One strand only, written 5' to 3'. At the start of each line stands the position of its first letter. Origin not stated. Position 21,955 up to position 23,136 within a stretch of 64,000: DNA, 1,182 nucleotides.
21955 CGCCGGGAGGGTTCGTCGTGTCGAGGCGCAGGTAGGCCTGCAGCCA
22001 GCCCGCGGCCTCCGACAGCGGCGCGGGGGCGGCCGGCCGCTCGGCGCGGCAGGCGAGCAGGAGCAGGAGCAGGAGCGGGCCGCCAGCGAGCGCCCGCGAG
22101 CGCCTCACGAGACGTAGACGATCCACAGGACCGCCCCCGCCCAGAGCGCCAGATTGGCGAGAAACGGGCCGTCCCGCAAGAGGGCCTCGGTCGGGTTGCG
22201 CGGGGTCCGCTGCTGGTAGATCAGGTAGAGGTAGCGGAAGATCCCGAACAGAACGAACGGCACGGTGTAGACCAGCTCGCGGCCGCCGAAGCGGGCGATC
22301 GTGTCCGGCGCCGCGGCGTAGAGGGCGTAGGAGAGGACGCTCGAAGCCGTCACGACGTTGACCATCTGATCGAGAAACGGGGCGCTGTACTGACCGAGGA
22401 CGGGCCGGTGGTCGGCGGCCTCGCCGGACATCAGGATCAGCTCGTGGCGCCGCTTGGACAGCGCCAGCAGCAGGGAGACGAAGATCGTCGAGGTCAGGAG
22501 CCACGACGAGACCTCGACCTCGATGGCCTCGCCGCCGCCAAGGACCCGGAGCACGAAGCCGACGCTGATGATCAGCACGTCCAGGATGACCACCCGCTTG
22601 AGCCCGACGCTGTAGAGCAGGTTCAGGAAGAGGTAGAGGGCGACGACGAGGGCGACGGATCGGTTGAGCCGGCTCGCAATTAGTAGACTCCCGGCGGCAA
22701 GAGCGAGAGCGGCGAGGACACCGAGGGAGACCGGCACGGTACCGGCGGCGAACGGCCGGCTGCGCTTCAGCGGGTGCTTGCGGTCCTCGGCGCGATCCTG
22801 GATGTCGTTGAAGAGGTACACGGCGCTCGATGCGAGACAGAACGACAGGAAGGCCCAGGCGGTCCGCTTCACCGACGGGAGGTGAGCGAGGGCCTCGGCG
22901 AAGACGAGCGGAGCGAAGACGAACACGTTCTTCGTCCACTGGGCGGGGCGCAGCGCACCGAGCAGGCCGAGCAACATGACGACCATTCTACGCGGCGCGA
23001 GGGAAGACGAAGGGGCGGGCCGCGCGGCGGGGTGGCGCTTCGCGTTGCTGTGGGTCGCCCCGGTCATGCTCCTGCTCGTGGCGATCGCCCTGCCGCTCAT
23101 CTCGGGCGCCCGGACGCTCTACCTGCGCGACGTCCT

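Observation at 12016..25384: pilA-adjacent island of periplasmic-type glycosylation/modification genes with no obvious described counterpart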

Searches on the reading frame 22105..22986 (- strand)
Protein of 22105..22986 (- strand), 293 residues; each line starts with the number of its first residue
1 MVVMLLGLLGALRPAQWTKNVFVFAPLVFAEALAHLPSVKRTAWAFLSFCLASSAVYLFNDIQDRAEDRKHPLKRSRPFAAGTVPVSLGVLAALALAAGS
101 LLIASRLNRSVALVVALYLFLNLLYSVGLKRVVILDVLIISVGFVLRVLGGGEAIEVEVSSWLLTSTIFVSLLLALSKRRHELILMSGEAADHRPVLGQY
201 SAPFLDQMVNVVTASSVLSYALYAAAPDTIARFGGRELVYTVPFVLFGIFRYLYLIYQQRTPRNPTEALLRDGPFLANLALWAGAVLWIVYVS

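Call 5: search_protein_families(library=pfam, proteins=[window:22105-22986:-], max_evalue=0.01)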
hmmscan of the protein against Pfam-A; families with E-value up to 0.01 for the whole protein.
window:22105-22986:- (293 aa): 1 family
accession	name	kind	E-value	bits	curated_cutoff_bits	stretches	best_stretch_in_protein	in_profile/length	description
PF01040.23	UbiA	-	6.5e-24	85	34.2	1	28-262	6-238/250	UbiA prenyltransferase family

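Call 6: search_protein_families(library=ncbifam, proteins=[window:22105-22986:-], max_evalue=0.01)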
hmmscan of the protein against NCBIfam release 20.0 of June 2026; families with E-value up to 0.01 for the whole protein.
window:22105-22986:- (293 aa): 16 families
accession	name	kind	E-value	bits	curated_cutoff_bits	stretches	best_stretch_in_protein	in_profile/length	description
NF008977.0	PRK12324.1-2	equivalog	7e-87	291.6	234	1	5-292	2-289/297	decaprenyl-phosphate phosphoribosyltransferase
NF008978.0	PRK12324.1-4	equivalog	1.4e-64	218.1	207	1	6-292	33-321/322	decaprenyl-phosphate phosphoribosyltransferase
NF006088.0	PRK08238.1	equivalog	7.2e-59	199.7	351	1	8-265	195-455/482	UbiA family prenyltransferase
NF008976.0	PRK12324.1-1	equivalog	1.1e-48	166.2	474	1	6-287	19-300/306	decaprenyl-phosphate phosphoribosyltransferase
NF009523.0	PRK12884.1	equivalog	2.2e-11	43.5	269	1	32-171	30-167/279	prenyltransferase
TIGR01473.1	cyoE_ctaB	equivalog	3.8e-10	40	210.3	1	29-170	25-169/281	heme o synthase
TIGR01474.1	ubiA_proteo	equivalog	5.2e-08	32.7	275.45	1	23-162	19-164/282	4-hydroxybenzoate octaprenyltransferase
TIGR01475.1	ubiA_other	subfamily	8.4e-07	28.7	180.8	1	22-173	20-168/282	UbiA-like polyprenyltransferase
NF009524.0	PRK12886.1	equivalog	5.9e-06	25.8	387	1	24-165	26-166/291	prenyltransferase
NF005742.0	PRK07566.1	equivalog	4.8e-05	22.6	313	1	11-154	34-181/315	chlorophyll synthase ChlG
NF003349.0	PRK04375.1-2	equivalog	5.3e-05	22.6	246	1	36-165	55-188/318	heme o synthase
NF045897.1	SCO3242_trans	equivalog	0.00048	19.8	260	1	37-120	28-109/287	SCO3242 family prenyltransferase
NF009522.0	PRK12883.1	equivalog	0.00078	19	353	1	32-140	29-135/279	geranylgeranylglycerol-phosphate geranylgeranyltransferase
NF009521.0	PRK12882.1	equivalog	0.0021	17.4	296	1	34-156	33-153/280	geranylgeranylglycerol-phosphate geranylgeranyltransferase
NF009516.0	PRK12875.1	equivalog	0.0028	16.8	205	1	31-128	45-142/292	prenyltransferase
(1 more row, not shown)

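Call 35: search_solved_structures(query=window:22105-22986:-, max_evalue=0.001, show_alignments=1)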
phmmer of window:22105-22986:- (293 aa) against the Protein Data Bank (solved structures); distinct sequences matched with E-value up to 0.001: 2.
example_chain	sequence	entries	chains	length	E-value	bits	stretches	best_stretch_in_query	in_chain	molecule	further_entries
8j8j_D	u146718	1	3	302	3e-37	132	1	5-275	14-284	Decaprenyl-phosphate phosphoribosyltransferase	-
8j8k_A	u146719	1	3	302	1.8e-28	103.2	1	5-275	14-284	Decaprenyl-phosphate phosphoribosyltransferase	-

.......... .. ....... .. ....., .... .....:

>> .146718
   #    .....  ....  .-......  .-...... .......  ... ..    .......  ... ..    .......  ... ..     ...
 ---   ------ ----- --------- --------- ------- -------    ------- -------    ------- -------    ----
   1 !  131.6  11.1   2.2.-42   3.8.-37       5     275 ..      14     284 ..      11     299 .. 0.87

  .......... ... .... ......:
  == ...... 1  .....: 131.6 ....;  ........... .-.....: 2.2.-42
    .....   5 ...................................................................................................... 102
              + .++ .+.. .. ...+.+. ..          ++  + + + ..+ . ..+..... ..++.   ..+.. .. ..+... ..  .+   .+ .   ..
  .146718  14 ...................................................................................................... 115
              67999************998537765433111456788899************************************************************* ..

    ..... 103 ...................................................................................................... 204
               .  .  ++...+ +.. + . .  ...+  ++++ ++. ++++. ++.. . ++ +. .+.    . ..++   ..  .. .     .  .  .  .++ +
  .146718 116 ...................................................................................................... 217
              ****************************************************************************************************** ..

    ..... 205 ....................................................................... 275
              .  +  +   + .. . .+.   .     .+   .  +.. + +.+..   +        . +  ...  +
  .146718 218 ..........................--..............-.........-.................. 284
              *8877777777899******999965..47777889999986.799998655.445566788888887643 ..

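Call 85: search_dna_similar(query=window:22105-22986:-, collection=plasmids, mode=protein, max_rows=15)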
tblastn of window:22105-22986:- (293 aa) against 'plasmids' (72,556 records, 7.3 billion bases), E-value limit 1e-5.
Records with a match: 103; places in all: 103; records where one place covers at least 80% of the query: 38.
Best place of each record, by identity: <60% 103.
By first word of the organism name: Rhizobium 36; Sinorhizobium 5; Azospirillum 4; Burkholderia 3; Cereibacter 3; Salipiger 3; Mesorhizobium 3; Sphingomonadaceae 3; Vibrio 3; Natronococcus 2; and 31 more.
By predicted mobility (MOB-suite, as given by PLSDB): non-mobilizable 72; conjugative 21; mobilizable 10.
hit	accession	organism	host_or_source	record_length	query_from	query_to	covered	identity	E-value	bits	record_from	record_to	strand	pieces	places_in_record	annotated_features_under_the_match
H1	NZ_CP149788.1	Haloterrigena sp. KLK7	cell culture,salt lake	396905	12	291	96%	41.1%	5e-37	146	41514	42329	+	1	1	decaprenyl-phosphate phosphoribosyltransferase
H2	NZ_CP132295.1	Natronococcus sp. AD-5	cell culture,sediment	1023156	12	291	96%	39.3%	6e-40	155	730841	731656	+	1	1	record has no annotation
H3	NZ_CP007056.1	Halostagnicola larsenii XH-48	-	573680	12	278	91%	39.9%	3e-33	135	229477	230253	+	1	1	decaprenyl-phosphate phosphoribosyltransferase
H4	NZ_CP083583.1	Kovacikia minuta CCNUW1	cell culture,fresh water lake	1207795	11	282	93%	38.5%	3e-36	144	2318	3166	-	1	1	record has no annotation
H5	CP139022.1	Flammeovirgaceae bacterium SG7u.111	Seagrass,tissue sample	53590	12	291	96%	36.8%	1e-39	154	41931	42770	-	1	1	decaprenyl-phosphate phosphoribosyltransferase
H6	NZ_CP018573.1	Marivivens sp. JLT3646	cell culture,shallow-sea hydrothermal ...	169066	12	288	95%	37.1%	1e-36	145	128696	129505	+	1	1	decaprenyl-phosphate phosphoribosyltransferase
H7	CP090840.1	Streptomyces viridifaciens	Whole organism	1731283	13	284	93%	36.9%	4e-28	120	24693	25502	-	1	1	decaprenyl-phosphate phosphoribosyltransferase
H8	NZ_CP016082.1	Streptomyces sp. SAT1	Adenophora trachelioides Maxim.,single ...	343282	13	284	93%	36.5%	3e-21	100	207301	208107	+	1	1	UbiA prenyltransferase family protein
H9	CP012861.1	Persicobacter sp. JZB09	cell culture,soil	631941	12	292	96%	35.2%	6e-26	114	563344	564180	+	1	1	record has no annotation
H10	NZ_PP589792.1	Lactococcus sp.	Bacterial culture,Dairy environment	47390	12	292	96%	35.1%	5e-28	120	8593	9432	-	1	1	decaprenyl-phosphate phosphoribosyltransferase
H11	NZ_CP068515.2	Lactococcus cremoris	Whole organism,Dairy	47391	12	292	96%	35.1%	5e-28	120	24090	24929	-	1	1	decaprenyl-phosphate phosphoribosyltransferase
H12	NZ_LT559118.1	Nonomuraea gerenzanensis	-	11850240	12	292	96%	34.4%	1e-26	116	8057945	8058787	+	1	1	none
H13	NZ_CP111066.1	Chondrinema litorale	Seaweed,red alga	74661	12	291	96%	34.3%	5e-38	149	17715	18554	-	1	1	decaprenyl-phosphate phosphoribosyltransferase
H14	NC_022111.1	Prevotella sp. oral taxon 299 str. F0039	Homo sapiens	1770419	13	292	96%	33.6%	6e-34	137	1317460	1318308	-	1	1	none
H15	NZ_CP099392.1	Natronococcus sp. CG52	cell culture,salt lake sediment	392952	12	278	91%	34.8%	2e-27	119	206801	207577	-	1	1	UbiA prenyltransferase family protein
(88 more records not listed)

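Call 86: get_annotated_region(hit=H5, flank=8000)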
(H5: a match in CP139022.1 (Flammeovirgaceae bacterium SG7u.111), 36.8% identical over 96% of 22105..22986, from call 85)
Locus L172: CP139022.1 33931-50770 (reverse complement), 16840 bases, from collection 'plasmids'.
description: Flammeovirgaceae bacterium SG7u.111 plasmid unnamed, complete sequence
organism: Flammeovirgaceae bacterium SG7u.111 (NCBI taxid 3089815)
taxonomy: Bacteria; Bacteroidota; Cytophagia; Cytophagales; Flammeovirgaceae; ; Flammeovirgaceae bacterium SG7u.111
host: -; source: Seagrass,tissue sample; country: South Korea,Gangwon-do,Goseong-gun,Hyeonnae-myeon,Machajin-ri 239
typing (MOB-suite, as given by PLSDB): non-mobilizable
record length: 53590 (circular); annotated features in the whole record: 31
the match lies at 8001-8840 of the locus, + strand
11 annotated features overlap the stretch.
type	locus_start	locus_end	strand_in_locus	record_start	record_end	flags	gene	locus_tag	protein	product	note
CDS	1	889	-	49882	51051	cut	-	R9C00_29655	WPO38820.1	acyltransferase family protein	-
CDS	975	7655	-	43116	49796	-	-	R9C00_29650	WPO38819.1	PA14 domain-containing protein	-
CDS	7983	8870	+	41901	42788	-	-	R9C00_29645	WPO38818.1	decaprenyl-phosphate phosphoribosyltransferase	-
CDS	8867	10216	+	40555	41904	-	-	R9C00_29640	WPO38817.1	FAD-binding oxidoreductase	-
CDS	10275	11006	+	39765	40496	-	-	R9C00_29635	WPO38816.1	SDR family oxidoreductase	-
CDS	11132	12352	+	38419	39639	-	-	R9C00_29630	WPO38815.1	hypothetical protein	-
CDS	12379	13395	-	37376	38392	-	-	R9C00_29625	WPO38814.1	replication initiation protein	-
CDS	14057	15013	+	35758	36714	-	-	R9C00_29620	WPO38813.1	ParA family protein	-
CDS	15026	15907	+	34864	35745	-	-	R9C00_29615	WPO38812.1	hypothetical protein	-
CDS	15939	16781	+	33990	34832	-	dinD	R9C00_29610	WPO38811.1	DNA damage-inducible protein D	-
CDS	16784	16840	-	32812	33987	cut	-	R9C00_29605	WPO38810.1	glycosyltransferase family 2 protein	-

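Call 87: get_annotated_region(hit=H6, flank=8000)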
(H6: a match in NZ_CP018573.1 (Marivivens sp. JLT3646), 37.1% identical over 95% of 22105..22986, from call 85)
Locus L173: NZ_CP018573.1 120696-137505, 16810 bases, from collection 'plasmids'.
description: Marivivens sp. JLT3646 plasmid unnamed, complete sequence
organism: Marivivens sp. JLT3646 (NCBI taxid 1920883)
taxonomy: Bacteria; Pseudomonadota; Alphaproteobacteria; Rhodobacterales; Paracoccaceae; Marivivens; Marivivens sp. JLT3646
host: -; source: cell culture,shallow-sea hydrothermal system; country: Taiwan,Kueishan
typing (MOB-suite, as given by PLSDB): non-mobilizable
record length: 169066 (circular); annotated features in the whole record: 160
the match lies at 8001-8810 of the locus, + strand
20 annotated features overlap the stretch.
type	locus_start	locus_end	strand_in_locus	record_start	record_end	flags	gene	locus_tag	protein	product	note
CDS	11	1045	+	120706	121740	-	gmd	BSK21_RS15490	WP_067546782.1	GDP-mannose 4,6-dehydratase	GO:0000271 - polysaccharide biosynthetic process [Evidence IEA]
CDS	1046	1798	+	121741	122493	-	-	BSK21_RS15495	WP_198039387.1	hypothetical protein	-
CDS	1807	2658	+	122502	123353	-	-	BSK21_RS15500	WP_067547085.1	GDP-mannose 4,6-dehydratase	-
CDS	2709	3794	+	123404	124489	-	-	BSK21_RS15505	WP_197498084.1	glycosyltransferase family 1 protein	-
CDS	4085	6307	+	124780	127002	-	-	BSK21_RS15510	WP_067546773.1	hypothetical protein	-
CDS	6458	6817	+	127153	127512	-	-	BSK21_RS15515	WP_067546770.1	EamA family transporter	-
CDS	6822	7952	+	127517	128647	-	-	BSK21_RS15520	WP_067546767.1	glycosyltransferase family 4 protein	-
CDS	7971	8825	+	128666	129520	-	-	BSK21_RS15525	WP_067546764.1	decaprenyl-phosphate phosphoribosyltransferase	-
CDS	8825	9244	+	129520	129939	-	-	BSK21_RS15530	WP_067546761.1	divergent PAP2 family protein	-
CDS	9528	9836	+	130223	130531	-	-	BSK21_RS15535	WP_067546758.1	hypothetical protein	-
CDS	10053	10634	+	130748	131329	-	-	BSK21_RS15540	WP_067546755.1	hypothetical protein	-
CDS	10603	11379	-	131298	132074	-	-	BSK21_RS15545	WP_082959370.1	LuxR family transcriptional regulator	-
CDS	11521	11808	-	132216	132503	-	-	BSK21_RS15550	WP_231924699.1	H-NS histone family protein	-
CDS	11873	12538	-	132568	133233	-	-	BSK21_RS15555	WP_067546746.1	tyrosine-type recombinase/integrase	GO:0015074 - DNA integration [Evidence IEA]; GO:0006310 - DNA recombination [Evidence IEA]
CDS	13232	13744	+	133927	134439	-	-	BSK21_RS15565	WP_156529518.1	hypothetical protein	-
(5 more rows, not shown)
